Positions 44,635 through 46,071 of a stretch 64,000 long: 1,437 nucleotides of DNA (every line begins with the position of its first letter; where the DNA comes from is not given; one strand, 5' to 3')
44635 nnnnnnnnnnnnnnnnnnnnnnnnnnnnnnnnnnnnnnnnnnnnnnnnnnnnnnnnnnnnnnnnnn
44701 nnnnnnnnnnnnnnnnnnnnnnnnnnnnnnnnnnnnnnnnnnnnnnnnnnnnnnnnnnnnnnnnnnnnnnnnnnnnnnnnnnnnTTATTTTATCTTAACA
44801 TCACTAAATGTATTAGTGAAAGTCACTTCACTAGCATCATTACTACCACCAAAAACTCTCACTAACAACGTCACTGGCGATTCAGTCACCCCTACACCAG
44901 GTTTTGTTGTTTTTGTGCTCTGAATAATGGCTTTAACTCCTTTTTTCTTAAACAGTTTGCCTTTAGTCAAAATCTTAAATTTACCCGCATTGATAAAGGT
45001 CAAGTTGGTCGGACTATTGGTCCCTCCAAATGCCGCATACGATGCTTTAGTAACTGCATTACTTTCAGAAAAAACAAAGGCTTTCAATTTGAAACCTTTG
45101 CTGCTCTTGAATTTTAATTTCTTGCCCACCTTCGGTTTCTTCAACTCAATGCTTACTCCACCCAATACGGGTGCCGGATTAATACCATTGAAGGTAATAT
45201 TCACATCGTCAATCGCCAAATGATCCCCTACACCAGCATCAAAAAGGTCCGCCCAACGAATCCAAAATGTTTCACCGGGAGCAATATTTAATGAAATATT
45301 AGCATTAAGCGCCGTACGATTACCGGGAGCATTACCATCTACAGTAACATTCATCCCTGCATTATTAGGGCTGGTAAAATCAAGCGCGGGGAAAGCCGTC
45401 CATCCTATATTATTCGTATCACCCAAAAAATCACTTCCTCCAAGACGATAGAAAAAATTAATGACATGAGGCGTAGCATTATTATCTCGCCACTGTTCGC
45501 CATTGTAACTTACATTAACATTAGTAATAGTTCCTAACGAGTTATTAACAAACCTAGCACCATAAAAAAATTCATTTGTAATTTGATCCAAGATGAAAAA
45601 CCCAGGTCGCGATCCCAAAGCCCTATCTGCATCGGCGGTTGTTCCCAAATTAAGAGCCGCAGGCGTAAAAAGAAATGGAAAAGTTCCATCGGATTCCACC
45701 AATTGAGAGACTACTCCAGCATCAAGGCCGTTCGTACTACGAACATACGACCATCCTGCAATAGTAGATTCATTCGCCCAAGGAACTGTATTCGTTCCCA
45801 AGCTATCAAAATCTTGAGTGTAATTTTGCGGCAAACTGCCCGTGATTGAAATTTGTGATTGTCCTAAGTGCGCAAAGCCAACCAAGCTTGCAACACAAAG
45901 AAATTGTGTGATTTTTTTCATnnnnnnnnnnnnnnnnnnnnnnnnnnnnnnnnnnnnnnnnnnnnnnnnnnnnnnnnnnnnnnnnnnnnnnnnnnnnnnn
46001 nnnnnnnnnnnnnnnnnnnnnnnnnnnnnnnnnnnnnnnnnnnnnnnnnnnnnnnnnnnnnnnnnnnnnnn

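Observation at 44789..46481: Perfect 422-bp repeat over the C-terminal domain of paralogs 3 and 4 while the middle domains diverge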

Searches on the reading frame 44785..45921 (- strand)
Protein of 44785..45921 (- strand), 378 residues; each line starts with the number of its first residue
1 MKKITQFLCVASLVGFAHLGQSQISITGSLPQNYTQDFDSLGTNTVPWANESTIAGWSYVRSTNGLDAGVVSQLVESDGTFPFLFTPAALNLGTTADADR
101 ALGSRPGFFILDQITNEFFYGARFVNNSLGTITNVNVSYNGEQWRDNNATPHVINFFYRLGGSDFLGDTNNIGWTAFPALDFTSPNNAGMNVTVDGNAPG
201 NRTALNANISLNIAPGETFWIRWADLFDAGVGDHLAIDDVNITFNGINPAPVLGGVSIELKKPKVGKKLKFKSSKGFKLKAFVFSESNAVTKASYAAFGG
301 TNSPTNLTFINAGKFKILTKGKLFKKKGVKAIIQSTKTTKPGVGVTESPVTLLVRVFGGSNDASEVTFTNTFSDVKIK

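Call 7: search_protein_families(library=pfam, proteins=[window:44785-45921:-], max_evalue=0.1)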
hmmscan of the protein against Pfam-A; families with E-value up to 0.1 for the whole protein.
window:44785-45921:- (378 aa): 0 families

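Call 8: search_protein_families(library=ncbifam, proteins=[window:44785-45921:-], max_evalue=1)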
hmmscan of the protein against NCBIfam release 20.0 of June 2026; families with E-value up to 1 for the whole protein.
window:44785-45921:- (378 aa): 0 families

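Call 9: find_homologous_proteins(query=window:44785-45921:-, max_evalue=0.001)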
Query window:44785-45921:- (378 aa): 170 proteins with E <= 0.001 among 7672 candidates; the best 120 are listed.
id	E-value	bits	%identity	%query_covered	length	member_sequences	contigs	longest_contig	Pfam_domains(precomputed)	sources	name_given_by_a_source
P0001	2.6e-248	841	100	100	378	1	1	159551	-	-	-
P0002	1.4e-198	678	80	100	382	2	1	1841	-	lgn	-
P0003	5.2e-194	663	78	100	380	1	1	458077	-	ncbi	ncbi:MAG: hypothetical protein R3F23_00820 [Verrucomicrobiia bacterium]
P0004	3.1e-182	624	78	100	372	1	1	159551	-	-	-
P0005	6.9e-176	603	73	100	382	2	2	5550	-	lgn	-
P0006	5.4e-152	524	67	100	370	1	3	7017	-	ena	-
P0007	1.6e-139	483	62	100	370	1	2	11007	-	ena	-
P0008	1.0e-132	461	60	97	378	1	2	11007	-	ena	-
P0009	6.2e-132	458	61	100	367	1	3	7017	-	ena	-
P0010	1.1e-124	434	59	100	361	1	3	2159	-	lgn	-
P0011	3.8e-112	393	54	100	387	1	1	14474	-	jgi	jgi:hypothetical protein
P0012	8.2e-107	376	52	100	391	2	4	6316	-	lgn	-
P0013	1.0e-103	365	52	100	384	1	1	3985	-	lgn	-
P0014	3.1e-103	364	52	100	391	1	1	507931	-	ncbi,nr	ncbi:MAG: hypothetical protein K1X66_02100 [Verrucomicrobiae bacterium]|nr:hypothetical protein [Ver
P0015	2.7e-101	357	53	100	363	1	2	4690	-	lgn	-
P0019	1.3e-94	336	49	100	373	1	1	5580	-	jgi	jgi:hypothetical protein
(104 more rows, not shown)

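Call 11: find_encoding_contigs(protein=P0003, flank=10000, max_places=3)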
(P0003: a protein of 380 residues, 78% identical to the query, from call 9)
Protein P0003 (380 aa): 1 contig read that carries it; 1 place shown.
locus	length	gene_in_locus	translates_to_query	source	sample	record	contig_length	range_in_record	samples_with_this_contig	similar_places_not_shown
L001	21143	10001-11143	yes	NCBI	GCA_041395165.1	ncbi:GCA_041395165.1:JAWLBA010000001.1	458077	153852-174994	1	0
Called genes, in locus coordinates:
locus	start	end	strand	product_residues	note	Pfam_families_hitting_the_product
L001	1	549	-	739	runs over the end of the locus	PF01411:tRNA-synt_2c, PF07973:tRNA_SAD, PF02272:DHHA1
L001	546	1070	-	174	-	PF01411:tRNA-synt_2c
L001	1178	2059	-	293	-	-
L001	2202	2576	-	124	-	PF05170:AsmA, PF05359:DUF748 (weak), PF13116:YhdP (weak)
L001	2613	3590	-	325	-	PF03734:YkuD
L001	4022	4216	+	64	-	-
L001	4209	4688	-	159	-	PF11969:DcpS_C, PF01230:HIT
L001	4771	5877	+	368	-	PF06144:DNA_pol3_delta, PF21694:DNA_pol3_delta_C (weak)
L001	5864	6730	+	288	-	PF01263:Aldose_epim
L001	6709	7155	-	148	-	PF02643:DUF192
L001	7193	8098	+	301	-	PF02195:ParB_N, PF17762:HTH_ParB, PF23552:ParB_C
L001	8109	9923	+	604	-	PF02518:HATPase_c (weak), PF13589:HATPase_c_3, PF01119:DNA_mis_repair, PF08676:MutL_C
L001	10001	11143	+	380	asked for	-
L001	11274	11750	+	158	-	-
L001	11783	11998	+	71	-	-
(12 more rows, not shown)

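Call 12: find_encoding_contigs(protein=P0001, flank=10000, max_places=4)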
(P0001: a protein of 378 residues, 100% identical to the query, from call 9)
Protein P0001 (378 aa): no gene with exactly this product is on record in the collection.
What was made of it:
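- Tried and rejected: The exact-protein look-up of paralog 3 found nothing (call 12).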

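Call 16: find_encoding_contigs(protein=P0007, flank=10000, max_places=2)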
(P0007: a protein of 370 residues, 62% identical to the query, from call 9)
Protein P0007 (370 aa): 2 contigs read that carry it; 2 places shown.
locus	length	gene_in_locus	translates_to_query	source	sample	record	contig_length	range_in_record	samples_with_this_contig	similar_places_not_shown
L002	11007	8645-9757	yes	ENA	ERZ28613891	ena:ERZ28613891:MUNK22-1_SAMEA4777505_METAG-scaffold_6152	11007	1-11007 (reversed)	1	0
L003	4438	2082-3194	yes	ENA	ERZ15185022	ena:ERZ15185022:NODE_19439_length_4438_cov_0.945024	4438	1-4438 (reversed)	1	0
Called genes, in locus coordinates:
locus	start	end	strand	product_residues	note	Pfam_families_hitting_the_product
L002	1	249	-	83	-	?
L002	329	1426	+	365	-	PF06144:DNA_pol3_delta, PF21694:DNA_pol3_delta_C (weak)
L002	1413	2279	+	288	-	PF01263:Aldose_epim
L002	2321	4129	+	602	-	PF13517:FG-GAP_3 (faint), PF14312:FG-GAP_2 (faint), PF01839:FG-GAP (weak)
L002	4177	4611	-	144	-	PF02643:DUF192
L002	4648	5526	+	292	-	PF02195:ParB_N, PF17762:HTH_ParB, PF23552:ParB_C (weak)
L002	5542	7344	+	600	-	PF02518:HATPase_c, PF13589:HATPase_c_3, PF01119:DNA_mis_repair, PF08676:MutL_C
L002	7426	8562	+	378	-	-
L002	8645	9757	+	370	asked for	-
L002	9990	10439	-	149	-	PF02080:TrkA_C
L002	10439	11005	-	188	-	?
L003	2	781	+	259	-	?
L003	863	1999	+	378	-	-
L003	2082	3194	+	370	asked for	-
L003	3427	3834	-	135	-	PF02080:TrkA_C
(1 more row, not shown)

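Call 17: find_encoding_contigs(protein=P0006, flank=10000, max_places=2)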
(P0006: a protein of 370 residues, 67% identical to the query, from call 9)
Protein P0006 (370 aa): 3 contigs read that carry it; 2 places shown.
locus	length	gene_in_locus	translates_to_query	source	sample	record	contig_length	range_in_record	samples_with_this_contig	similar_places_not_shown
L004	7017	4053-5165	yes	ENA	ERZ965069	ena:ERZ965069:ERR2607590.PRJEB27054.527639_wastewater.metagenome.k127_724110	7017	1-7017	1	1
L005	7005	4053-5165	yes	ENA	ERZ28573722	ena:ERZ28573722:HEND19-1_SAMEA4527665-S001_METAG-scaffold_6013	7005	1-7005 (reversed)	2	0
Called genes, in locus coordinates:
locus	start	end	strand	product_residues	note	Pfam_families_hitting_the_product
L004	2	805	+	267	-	?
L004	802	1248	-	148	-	PF02643:DUF192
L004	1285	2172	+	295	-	PF02195:ParB_N, PF17762:HTH_ParB, PF23552:ParB_C (weak)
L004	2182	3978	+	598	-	PF02518:HATPase_c, PF13589:HATPase_c_3, PF01119:DNA_mis_repair, PF08676:MutL_C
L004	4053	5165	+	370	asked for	-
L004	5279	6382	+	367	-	-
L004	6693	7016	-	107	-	?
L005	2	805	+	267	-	?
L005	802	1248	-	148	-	PF02643:DUF192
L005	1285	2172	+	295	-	PF02195:ParB_N, PF17762:HTH_ParB, PF23552:ParB_C (weak)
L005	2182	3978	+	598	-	PF02518:HATPase_c, PF13589:HATPase_c_3, PF01119:DNA_mis_repair, PF08676:MutL_C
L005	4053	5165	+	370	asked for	-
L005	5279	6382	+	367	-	-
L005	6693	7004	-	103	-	?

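Call 18: find_encoding_contigs(protein=P0005, flank=10000, max_places=2)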
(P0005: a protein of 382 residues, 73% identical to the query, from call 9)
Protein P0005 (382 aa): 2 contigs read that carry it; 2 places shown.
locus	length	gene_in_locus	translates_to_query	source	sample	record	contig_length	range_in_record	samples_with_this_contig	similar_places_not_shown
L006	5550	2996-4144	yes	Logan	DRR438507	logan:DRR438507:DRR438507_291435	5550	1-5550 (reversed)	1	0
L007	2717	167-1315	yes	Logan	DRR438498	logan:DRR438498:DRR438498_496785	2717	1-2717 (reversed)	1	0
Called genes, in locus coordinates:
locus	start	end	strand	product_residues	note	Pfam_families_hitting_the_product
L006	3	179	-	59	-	?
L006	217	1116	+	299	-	PF02195:ParB_N, PF17762:HTH_ParB, PF23552:ParB_C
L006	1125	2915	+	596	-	PF02518:HATPase_c (weak), PF13589:HATPase_c_3, PF01119:DNA_mis_repair, PF08676:MutL_C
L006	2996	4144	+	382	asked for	-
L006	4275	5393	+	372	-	-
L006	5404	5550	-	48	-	?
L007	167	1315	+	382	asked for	-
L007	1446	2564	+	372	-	-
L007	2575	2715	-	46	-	?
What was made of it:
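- Copy number varies among relatives (calls 11, 16-18).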

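Call 19: find_encoding_contigs(protein=P0014, flank=10000, max_places=2)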
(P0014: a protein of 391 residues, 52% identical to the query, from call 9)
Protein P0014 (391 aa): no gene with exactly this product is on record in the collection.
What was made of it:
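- Tried and rejected: Look-up of P0014 failed as well (call 19).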

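Call 26: search_solved_structures(query=A1, max_evalue=10)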
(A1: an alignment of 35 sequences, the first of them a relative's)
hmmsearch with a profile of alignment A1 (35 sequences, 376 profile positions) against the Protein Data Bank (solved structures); distinct sequences matched with E-value up to 10: 6.
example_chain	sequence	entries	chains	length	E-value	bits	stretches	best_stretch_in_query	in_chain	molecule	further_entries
8fn8_A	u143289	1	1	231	0.53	12.3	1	118-182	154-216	Tenascin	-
5r5t_A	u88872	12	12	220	0.66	12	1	118-181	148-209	Tenascin C (Hexabrachion), isoform CRA_a | Tenascin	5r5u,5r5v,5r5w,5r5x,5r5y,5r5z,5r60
6se1_A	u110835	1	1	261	0.93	11.5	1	188-246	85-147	Putative lipopolysaccharide modification acyltransferase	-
2lbx_A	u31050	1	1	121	1.9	10.5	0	308-346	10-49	H/ACA ribonucleoprotein complex subunit 2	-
2lbw_A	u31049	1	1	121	3.2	9.7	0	308-342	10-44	H/ACA ribonucleoprotein complex subunit 2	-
9g25_D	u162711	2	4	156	9.5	8.2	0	308-346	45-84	H/ACA ribonucleoprotein complex subunit NHP2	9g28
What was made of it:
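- On Jelly-roll binding modules (Epf adhesin domain, gingipain cleaved-adhesin, Eph ligand-binding domain): There are no significant sequence hits to PDB chains (best E = 0.5; call 26).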

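Call 31: find_related_loci(query=A1, collection=genome_contigs, flank=8000)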
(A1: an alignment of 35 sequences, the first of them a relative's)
Query A1 (378 aa) in genome_contigs; peptide patterns used: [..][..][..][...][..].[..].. (x = any residue, [..] = any of these).
97 stretches matched a pattern; 47 encode a relative of the query (tblastn E <= 1e-3); 46 distinct loci.
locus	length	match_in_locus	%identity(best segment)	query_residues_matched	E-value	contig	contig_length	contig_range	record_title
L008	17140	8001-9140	78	1-378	0e+0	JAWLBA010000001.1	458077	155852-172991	MAG: Verrucomicrobiia bacterium isolate ABC2.39 ABC2.39.fa-1, whole genome shotgun sequence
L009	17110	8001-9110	43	1-378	3e-65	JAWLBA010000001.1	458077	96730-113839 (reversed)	MAG: Verrucomicrobiia bacterium isolate ABC2.39 ABC2.39.fa-1, whole genome shotgun sequence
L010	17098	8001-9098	39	17-378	9e-63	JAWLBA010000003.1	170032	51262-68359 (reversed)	MAG: Verrucomicrobiia bacterium isolate ABC2.39 ABC2.39.fa-3, whole genome shotgun sequence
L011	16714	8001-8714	37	19-255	3e-37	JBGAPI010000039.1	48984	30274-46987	MAG: Ahniellaceae bacterium isolate MAG_AAO_H10.11 AAOH10-11_opera_contig_2860, whole genome shotgun sequence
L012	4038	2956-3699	35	1-253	1e-34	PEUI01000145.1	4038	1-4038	MAG: Lysobacterales bacterium CG02_land_8_20_14_3_00_62_12 CG02_land_8_20_14_3.00_150_scaffold_27564_c, whole genome sho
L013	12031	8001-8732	35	1-246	2e-34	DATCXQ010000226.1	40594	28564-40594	MAG TPA_asm: Blastocatellia bacterium isolate SMAG_U7443 k141_1038138, whole genome shotgun sequence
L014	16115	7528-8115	38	33-246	6e-34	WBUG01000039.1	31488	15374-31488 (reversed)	MAG: Bacteroidetes bacterium isolate SB10 contig_767, whole genome shotgun sequence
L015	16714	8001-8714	37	6-251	3e-33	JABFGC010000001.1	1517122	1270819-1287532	MAG: Chloroflexota bacterium isolate CFX11 c_000000000058, whole genome shotgun sequence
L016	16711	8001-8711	36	7-246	8e-32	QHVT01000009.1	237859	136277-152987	MAG: Acidobacteria bacterium isolate gp7 AA8 14_0903_02_30cm_scaffold_11_curated, whole genome shotgun sequence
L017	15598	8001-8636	37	29-251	8e-31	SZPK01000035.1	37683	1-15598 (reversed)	Chloroflexi bacterium CFX2 ZYPT4scaffold_817, whole genome shotgun sequence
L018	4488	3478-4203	37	4-246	2e-30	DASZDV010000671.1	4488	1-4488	MAG TPA_asm: Pyrinomonadaceae bacterium isolate SMAG_U6477 k141_981687, whole genome shotgun sequence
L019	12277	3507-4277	33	5-258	5e-30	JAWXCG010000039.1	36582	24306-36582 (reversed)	MAG: Pseudomonadota bacterium isolate P2IB.100 k99_150010, whole genome shotgun sequence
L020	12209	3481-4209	31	8-246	7e-28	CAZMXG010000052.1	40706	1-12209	MAG TPA_asm: uncultured Heliomicrobium sp. isolate SRP173033_co1_351 genome assembly, contig: NODE_1306_length_40706_cov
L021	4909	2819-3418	38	35-243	9e-28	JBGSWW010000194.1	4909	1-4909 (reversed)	MAG: Pyrinomonadaceae bacterium isolate JTS-RE5 k141_8306913, whole genome shotgun sequence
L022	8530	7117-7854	35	2-246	1e-27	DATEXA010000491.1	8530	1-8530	MAG TPA_asm: Pyrinomonadaceae bacterium isolate SMAG_U8407 k141_126717, whole genome shotgun sequence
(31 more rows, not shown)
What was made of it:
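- The source is evidently a metagenome-assembled contig: the nearest relatives are all MAGs or metagenome contigs (calls 9, 11, 31).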

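Call 32: predict_structure(alignment_id=A1)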
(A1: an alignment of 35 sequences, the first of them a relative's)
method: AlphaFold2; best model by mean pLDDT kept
length: 378 residues; sequences in the alignment: 35
mean_pLDDT: 87.9   pTM: 0.65
mean pLDDT of the five models: 87.9, 86.4, 86.4, 86.1, 86.0
residues with pLDDT >= 90: 234; 70-90: 109; 50-70: 28; < 50: 7
segments of 3 or more residues with pLDDT < 50: 15-20
pLDDT, mean of each block of 10 residues (from residue 1): 57 50 78 93 94 92 94 92 77 91 90 91 90 96 87 94 87 95 87 90 97 90 88 88 83 87 94 95 89 92 79 90 91 94 93 89 84 95
secondary structure, 60 per line:
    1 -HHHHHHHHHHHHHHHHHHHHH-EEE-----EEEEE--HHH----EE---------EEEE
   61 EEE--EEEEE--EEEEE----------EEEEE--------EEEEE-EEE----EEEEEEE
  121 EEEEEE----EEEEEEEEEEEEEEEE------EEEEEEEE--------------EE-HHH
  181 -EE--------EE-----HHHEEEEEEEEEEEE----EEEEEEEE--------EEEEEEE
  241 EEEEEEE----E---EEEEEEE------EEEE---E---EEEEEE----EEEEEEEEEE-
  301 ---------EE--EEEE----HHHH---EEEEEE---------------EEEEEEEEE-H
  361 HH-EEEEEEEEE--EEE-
elements in order: H2-22 E24-26 E32-36 E57-63 E66-70 E73-77 E88-92 E101-105 E107-109 E114-126 E131-146 E153-160 E202-213 E218-225 E234-247 E256-262 E269-272 E280-285 E290-299 E314-317 H322-325 E329-334 E350-358 E364-372 E375-377

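Call 34: fold_search(model_id=the predicted structure, library=pdb)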
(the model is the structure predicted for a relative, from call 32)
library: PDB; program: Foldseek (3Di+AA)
matches with E <= 10: 1682; with E <= 0.001: 26
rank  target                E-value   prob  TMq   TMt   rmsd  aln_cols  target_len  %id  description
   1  4es9_C                8.0e-06  1.00  0.26  0.31  13.3       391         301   10  Crystal Structure of the adhesin domain of Epf from Streptococcus pyogenes in P21 (released 2012-09-19)
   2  4es9_D                1.0e-05  1.00  0.25  0.31  13.0       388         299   11  Crystal Structure of the adhesin domain of Epf from Streptococcus pyogenes in P21 (released 2012-09-19)
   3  4es9_A                1.1e-05  1.00  0.26  0.31  13.1       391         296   10  Crystal Structure of the adhesin domain of Epf from Streptococcus pyogenes in P21 (released 2012-09-19)
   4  4es8_B                1.2e-05  1.00  0.25  0.31  13.4       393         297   10  Crystal Structure of the adhesin domain of Epf from Streptococcus pyogenes in P212121 (released 2012-09-19)
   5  4es9_B                1.7e-05  1.00  0.26  0.31  13.1       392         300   10  Crystal Structure of the adhesin domain of Epf from Streptococcus pyogenes in P21 (released 2012-09-19)
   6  4es8_A                6.0e-05  1.00  0.26  0.31  13.6       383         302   10  Crystal Structure of the adhesin domain of Epf from Streptococcus pyogenes in P212121 (released 2012-09-19)
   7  8tv5_C                8.7e-05  1.00  0.24  0.30   8.6       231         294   12  Structure of the EphA2 LBDCRD bound to FabS1CE_L1 in a 2:1 (EphA2 to Fab) ratio (released 2024-09-11)
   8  4m4r_A                1.0e-04  0.95  0.22  0.17  33.1       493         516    8  Epha4 ectodomain complex with ephrin a5 (released 2013-10-30)
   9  5dmy_B                1.1e-04  0.95  0.20  0.10  17.8       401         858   13  Beta-galactosidase - construct 33-930 (released 2016-10-05)
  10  2x11_A                1.6e-04  0.94  0.23  0.19  32.3       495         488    7  Crystal structure of the complete EphA2 ectodomain in complex with ephrin A5 receptor binding domain (released 2010-03-16)
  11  3fl7                  1.6e-04  0.92  0.22  0.18  33.3       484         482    9  Crystal structure of the human ephrin A2 ectodomain (released 2009-01-27)
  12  4bkf_A                2.4e-04  0.97  0.21  0.16  32.1       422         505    8  crystal structure of the human EphA4 ectodomain in complex with human ephrinB3 (released 2013-07-03)
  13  8tv5_F                2.7e-04  1.00  0.23  0.27  13.9       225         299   12  Structure of the EphA2 LBDCRD bound to FabS1CE_L1 in a 2:1 (EphA2 to Fab) ratio (released 2024-09-11)
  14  8tv1_C                3.7e-04  1.00  0.27  0.32   8.1       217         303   11  Structure of the EphA2 LBDCRD bound to FabS1C_L1 (released 2024-06-26)
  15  3mx0_A                4.3e-04  0.80  0.21  0.20  33.2       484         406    9  Crystal Structure of EphA2 ectodomain in complex with ephrin-A5 (released 2010-06-30)
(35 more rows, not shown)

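Call 37: find_encoding_contigs(protein=P0019, flank=10000, max_places=3)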
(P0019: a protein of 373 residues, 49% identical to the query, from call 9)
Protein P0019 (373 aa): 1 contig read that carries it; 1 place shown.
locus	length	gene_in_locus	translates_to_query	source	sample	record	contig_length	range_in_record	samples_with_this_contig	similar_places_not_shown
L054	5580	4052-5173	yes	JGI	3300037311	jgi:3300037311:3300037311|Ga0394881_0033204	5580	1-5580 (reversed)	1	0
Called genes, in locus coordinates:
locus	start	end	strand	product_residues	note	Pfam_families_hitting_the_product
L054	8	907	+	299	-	PF02195:ParB_N, PF17762:HTH_ParB, PF23552:ParB_C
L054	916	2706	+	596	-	PF02518:HATPase_c (weak), PF13589:HATPase_c_3, PF01119:DNA_mis_repair, PF08676:MutL_C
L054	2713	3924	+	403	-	-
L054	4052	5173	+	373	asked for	-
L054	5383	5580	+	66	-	?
